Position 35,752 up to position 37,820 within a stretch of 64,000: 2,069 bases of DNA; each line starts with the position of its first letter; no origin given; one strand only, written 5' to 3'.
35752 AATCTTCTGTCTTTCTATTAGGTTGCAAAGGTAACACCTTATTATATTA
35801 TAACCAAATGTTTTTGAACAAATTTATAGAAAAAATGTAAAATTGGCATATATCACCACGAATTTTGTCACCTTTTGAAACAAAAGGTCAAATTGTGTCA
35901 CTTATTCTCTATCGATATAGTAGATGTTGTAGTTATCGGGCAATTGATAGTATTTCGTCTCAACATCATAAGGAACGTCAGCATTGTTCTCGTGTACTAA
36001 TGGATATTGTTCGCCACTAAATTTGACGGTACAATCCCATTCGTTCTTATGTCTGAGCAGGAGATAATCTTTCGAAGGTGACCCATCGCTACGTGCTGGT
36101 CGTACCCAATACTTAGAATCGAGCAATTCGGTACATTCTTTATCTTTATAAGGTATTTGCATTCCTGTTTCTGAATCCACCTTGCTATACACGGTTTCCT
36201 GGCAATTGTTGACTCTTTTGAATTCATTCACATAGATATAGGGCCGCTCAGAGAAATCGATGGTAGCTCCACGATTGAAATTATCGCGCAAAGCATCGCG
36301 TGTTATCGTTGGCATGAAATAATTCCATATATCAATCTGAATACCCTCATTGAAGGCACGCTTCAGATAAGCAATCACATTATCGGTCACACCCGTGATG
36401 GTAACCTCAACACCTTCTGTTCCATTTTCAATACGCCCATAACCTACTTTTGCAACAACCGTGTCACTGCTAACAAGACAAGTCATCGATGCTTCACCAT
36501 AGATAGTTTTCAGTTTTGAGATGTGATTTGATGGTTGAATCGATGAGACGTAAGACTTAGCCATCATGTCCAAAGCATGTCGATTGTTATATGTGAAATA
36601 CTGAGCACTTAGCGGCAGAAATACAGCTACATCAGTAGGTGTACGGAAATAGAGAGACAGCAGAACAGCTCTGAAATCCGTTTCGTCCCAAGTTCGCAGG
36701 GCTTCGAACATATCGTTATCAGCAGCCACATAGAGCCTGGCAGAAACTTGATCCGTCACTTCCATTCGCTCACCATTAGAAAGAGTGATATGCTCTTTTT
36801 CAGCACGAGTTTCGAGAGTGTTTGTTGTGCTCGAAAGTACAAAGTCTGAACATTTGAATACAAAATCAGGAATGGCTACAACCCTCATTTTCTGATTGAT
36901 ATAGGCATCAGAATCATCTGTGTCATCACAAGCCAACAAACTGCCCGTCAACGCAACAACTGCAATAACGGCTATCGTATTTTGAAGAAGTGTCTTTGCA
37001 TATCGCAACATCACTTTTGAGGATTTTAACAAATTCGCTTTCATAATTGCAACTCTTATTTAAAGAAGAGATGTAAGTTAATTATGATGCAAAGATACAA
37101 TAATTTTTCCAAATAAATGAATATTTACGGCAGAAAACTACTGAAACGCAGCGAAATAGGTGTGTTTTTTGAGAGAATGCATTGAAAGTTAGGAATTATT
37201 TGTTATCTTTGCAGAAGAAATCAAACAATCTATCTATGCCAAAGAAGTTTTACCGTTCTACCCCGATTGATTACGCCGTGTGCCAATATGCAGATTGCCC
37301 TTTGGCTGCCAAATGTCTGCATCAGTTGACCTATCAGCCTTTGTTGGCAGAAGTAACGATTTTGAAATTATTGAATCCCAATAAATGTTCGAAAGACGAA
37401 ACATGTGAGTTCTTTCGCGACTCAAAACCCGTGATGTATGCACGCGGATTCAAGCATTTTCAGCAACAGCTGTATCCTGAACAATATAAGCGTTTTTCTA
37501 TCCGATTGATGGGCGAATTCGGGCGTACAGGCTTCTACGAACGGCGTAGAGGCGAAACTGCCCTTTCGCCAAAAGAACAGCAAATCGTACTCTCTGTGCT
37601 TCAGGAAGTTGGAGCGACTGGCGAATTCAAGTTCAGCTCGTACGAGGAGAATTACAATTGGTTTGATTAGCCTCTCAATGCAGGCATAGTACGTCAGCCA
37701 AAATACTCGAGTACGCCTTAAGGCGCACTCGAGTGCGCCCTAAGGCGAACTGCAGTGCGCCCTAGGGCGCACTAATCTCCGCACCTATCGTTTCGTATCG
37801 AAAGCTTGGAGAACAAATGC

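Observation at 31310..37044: Tandem array of three mosaic lipoprotein paralogues of an unrecognised family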

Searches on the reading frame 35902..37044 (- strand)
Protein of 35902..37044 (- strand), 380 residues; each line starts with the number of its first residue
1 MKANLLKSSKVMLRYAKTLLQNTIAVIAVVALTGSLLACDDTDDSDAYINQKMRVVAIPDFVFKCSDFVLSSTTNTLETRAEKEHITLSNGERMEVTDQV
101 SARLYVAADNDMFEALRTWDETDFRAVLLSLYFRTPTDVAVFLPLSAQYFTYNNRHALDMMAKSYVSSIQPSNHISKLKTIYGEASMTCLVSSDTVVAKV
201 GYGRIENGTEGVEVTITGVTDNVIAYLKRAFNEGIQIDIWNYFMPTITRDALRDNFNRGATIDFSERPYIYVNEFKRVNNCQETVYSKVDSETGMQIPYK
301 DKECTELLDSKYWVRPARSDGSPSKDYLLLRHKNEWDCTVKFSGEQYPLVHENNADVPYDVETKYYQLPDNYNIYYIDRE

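Call 3: search_protein_families(library=pfam, proteins=[window:35902-37044:-], max_evalue=1)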
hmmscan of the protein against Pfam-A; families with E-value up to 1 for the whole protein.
window:35902-37044:- (380 aa): 0 families

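Call 4: search_protein_families(library=ncbifam, proteins=[window:35902-37044:-], max_evalue=1)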
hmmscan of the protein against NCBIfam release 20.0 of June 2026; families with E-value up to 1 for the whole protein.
window:35902-37044:- (380 aa): 1 family
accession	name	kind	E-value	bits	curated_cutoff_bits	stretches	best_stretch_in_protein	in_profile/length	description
NF008346.0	PRK11128.1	equivalog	0.11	11.7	259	0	164-208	316-359/383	3-phenylpropionate MFS transporter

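Call 9: search_solved_structures(query=window:35902-37044:-, max_evalue=10)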
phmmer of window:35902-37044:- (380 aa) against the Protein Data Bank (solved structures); distinct sequences matched with E-value up to 10: 1.
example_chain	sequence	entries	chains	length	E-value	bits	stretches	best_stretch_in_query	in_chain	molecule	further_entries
6d9n_A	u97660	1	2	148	0.69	12.4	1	192-217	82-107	Organic hydroperoxide resistance protein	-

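Call 15: find_homologous_proteins(query=window:35902-37044:-)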
Query window:35902-37044:- (380 aa): 9 proteins with E <= 0.001 among 2633 candidates.
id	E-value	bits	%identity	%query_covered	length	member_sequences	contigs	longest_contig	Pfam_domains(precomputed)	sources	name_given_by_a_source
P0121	1.2e-249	846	98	100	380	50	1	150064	-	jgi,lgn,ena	-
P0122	1.2e-171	589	67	100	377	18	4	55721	-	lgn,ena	-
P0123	2.7e-171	588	66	100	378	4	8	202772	-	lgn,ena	-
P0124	3.4e-169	581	65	100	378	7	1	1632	-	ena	-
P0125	1.6e-139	483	71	74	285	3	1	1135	-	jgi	-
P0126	8.0e-103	363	48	93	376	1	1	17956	-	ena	-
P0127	2.4e-102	361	48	92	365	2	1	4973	-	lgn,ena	-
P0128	6.8e-97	343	45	97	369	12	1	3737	-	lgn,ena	-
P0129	1.5e-85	306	58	67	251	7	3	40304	-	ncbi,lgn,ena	-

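Call 69: predict_structure(alignment_id=A5)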
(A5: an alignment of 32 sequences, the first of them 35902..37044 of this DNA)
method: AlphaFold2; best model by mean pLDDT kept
length: 380 residues; sequences in the alignment: 32
mean_pLDDT: 78.3   pTM: 0.75
mean pLDDT of the five models: 78.3, 77.2, 76.8, 75.2, 73.4
residues with pLDDT >= 90: 196; 70-90: 81; 50-70: 21; < 50: 82
segments of 3 or more residues with pLDDT < 50: 1-10, 12-50, 76-95, 112-116, 167-172
pLDDT, mean of each block of 10 residues (from residue 1): 43 45 37 32 35 79 85 54 33 53 87 49 82 95 96 87 61 72 87 89 94 96 92 91 92 97 93 92 93 96 96 96 95 94 90 92 91 85
secondary structure, 60 per line:
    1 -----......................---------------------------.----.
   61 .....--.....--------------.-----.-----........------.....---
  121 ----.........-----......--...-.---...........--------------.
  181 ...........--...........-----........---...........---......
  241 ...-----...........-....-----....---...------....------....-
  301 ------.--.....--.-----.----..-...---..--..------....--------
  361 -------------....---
elements in order: H6-27 E60-65 E68-72 E99-106 H113-117 E125-133 E139-144 H155-165 E180-191 E194-204 E210-217 H221-231 E235-243 H249-259 E261-264 E270-273 E277-279 E286-289 E296-299 E331-333 E349-352 E374-377

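Call 71: fold_search(model_id=the predicted structure, library=pdb)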
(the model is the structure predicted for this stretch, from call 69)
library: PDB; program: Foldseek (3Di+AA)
matches with E <= 10: 1279; with E <= 0.001: 0
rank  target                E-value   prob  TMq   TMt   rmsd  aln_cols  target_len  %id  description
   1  6e8a_B                5.5e-02  0.21  0.11  0.21  11.0       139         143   13  Crystal structure of DcrB from Salmonella enterica at 1.92 Angstroms resolution (released 2018-10-31)
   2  6qmu_A                5.5e-02  0.08  0.09  0.15  14.9       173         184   13  A tetrahedral boronic acid diester formed by a non-natural amino acid in the ligand pocket of an engineered lipocalin (released 2019-08-28)
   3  9pr9_C                6.9e-02  0.15  0.10  0.08  14.5       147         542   10  Crystal structure of the Clostridiodes difficile CspA homodimer (released 2026-01-21)
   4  9r2r_A                8.6e-02  0.23  0.10  0.22  15.0       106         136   16  De novo designed M7 protein fold (released 2025-05-14)
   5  9q73_A                8.6e-02  0.18  0.09  0.17  15.5       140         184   11  Crystal structure of T. brucei EIF4E5 in complex with EIF4G1 peptide (released 2026-01-21)
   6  6e8a_A                9.6e-02  0.18  0.11  0.21  11.5       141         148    8  Crystal structure of DcrB from Salmonella enterica at 1.92 Angstroms resolution (released 2018-10-31)
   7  9q74_A                1.0e-01  0.16  0.09  0.17  16.0       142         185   11  Crystal structure of T. brucei EIF4E5 in complex with EIF4G1 peptide and cap-4. (released 2026-01-21)
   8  4v29_A                1.1e-01  0.04  0.06  0.12  16.2       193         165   12  The crystal structure of Arabidopsis thaliana CAR4 in complex with two calcium ions (released 2014-12-17)
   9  3ped_A                1.1e-01  0.07  0.09  0.16  14.5       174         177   14  Siderocalin Recognitin of Carboxymycobactins: Interference by the immune system in intracellular iron acquisition by M (released 2011-10-05)
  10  9q72                  1.2e-01  0.15  0.09  0.16  16.0       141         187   11  Trypanosoma brucei EIF4E5 translation initiation factor in complex with cap-4 (released 2025-11-26)
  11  3hwd_A                1.2e-01  0.08  0.10  0.19  17.1       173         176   13  Crystal structure of Siderocalin (NGAL, Lipocalin 2) K125A-K134A mutant complexed with Ferric Enterobactin (released 2010-06-02)
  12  5jr8_B                1.2e-01  0.05  0.09  0.14  14.8       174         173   12  Disposal of Iron by a Mutant form of Siderocalin NGAL (released 2016-09-28)
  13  4gwp_F                1.3e-01  0.07  0.10  0.14  16.6       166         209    9  Structure of the Mediator Head Module from S. cerevisiae (released 2012-10-31)
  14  3ped_C                1.3e-01  0.06  0.09  0.15  14.6       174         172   13  Siderocalin Recognitin of Carboxymycobactins: Interference by the immune system in intracellular iron acquisition by M (released 2011-10-05)
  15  5jr8_A                1.3e-01  0.08  0.10  0.19  16.4       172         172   12  Disposal of Iron by a Mutant form of Siderocalin NGAL (released 2016-09-28)
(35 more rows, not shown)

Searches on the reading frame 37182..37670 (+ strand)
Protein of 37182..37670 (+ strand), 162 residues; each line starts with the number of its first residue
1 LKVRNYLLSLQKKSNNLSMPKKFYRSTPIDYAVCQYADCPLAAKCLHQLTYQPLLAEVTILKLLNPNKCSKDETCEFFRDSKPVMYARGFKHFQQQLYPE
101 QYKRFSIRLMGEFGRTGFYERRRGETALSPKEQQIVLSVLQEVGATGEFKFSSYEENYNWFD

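Call 3: search_protein_families(library=pfam, proteins=[window:37182-37670:+], max_evalue=1)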
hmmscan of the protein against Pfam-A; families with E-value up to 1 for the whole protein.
window:37182-37670:+ (162 aa): 1 family
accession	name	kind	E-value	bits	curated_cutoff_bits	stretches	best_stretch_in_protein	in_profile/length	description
PF19555.4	DUF6078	-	3.8e-34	118.5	27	1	22-160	6-145/145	Family of unknown function (DUF6078)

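Call 4: search_protein_families(library=ncbifam, proteins=[window:37182-37670:+], max_evalue=1)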
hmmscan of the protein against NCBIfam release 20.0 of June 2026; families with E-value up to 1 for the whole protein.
window:37182-37670:+ (162 aa): 0 families
